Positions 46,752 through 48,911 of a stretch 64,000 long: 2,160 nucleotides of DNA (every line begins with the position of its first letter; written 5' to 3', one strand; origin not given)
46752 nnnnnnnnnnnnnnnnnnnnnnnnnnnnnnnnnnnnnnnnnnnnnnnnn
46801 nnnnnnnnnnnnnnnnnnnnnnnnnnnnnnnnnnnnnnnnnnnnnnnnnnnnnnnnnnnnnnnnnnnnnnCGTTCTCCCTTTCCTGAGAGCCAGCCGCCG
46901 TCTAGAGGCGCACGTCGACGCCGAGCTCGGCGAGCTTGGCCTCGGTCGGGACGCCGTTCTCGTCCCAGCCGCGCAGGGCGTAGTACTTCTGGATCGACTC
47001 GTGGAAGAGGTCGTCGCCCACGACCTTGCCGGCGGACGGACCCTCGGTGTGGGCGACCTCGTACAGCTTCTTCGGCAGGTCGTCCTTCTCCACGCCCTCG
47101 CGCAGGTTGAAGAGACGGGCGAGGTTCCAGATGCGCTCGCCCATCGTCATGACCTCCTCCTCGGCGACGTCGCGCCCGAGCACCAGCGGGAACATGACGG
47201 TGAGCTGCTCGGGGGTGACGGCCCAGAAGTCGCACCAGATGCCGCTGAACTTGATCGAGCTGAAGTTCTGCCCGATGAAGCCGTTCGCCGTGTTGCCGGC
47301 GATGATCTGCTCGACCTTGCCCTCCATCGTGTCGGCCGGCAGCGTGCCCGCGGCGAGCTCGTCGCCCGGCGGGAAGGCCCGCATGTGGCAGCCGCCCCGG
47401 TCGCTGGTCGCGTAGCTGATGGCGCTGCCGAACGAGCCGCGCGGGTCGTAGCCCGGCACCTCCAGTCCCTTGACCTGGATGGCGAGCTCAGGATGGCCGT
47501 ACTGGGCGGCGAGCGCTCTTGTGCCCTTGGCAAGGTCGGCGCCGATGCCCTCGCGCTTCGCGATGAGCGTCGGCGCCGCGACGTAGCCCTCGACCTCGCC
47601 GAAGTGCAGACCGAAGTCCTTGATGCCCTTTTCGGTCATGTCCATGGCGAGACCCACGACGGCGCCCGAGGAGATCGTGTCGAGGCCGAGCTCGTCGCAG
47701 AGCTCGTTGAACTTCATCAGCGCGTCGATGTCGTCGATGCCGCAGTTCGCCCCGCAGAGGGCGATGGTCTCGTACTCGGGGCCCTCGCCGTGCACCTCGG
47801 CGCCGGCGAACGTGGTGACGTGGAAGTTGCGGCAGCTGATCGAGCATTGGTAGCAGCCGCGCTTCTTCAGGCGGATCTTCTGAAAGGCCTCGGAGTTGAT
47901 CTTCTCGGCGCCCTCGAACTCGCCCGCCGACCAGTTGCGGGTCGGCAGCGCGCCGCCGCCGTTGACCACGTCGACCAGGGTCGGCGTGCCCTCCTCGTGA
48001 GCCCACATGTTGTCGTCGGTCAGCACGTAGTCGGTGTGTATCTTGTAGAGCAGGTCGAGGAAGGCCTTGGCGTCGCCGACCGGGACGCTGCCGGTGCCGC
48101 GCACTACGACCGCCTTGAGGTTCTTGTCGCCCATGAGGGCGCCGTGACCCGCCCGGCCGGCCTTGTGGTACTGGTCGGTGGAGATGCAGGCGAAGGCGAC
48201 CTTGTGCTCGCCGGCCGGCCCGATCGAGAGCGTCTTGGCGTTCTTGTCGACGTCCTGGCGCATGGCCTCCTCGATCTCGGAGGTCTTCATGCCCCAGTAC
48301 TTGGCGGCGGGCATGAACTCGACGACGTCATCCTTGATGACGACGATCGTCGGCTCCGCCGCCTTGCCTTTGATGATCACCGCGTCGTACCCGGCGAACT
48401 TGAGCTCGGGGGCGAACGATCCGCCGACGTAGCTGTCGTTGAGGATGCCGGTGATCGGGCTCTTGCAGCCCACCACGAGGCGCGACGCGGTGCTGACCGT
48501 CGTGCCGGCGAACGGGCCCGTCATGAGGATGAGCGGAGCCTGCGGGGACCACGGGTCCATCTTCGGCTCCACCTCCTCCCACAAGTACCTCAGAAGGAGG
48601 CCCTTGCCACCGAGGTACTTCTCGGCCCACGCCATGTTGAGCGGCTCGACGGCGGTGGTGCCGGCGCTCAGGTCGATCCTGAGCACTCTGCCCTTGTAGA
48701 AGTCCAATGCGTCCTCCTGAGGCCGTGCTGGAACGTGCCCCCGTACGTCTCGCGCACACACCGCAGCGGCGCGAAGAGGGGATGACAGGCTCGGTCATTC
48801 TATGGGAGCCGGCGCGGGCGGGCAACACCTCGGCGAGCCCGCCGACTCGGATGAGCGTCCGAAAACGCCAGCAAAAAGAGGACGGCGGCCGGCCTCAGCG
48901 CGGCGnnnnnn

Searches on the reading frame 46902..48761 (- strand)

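Call 8: search_protein_families(library=pfam, proteins=[window:46902-48761:-], max_evalue=0.001)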
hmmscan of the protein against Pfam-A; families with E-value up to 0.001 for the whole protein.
window:46902-48761:- (619 aa): 2 families
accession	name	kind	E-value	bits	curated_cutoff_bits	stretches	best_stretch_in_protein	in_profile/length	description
PF01314.23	AFOR_C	-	2.4e-110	369.7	27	1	251-614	16-384/385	Aldehyde ferredoxin oxidoreductase, domains 2 & 3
PF02730.20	AFOR_N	-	2.5e-76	256.3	29.8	1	24-223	1-199/199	Aldehyde ferredoxin oxidoreductase, N-terminal domain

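Call 9: search_protein_families(library=ncbifam, proteins=[window:46902-48761:-], max_evalue=0.001)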
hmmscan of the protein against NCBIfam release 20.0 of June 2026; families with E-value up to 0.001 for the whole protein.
window:46902-48761:- (619 aa): 2 families
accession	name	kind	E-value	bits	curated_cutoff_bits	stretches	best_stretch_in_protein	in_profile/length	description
NF007354.0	PRK09849.1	equivalog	4.3e-60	204.1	868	1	22-243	8-228/703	aldehyde ferredoxin oxidoreductase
NF040818.1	GAPOR_Arch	equivalog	1.8e-11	43.1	1300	1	67-147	44-123/654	glyceraldehyde-3-phosphate:ferredoxin oxidoreductase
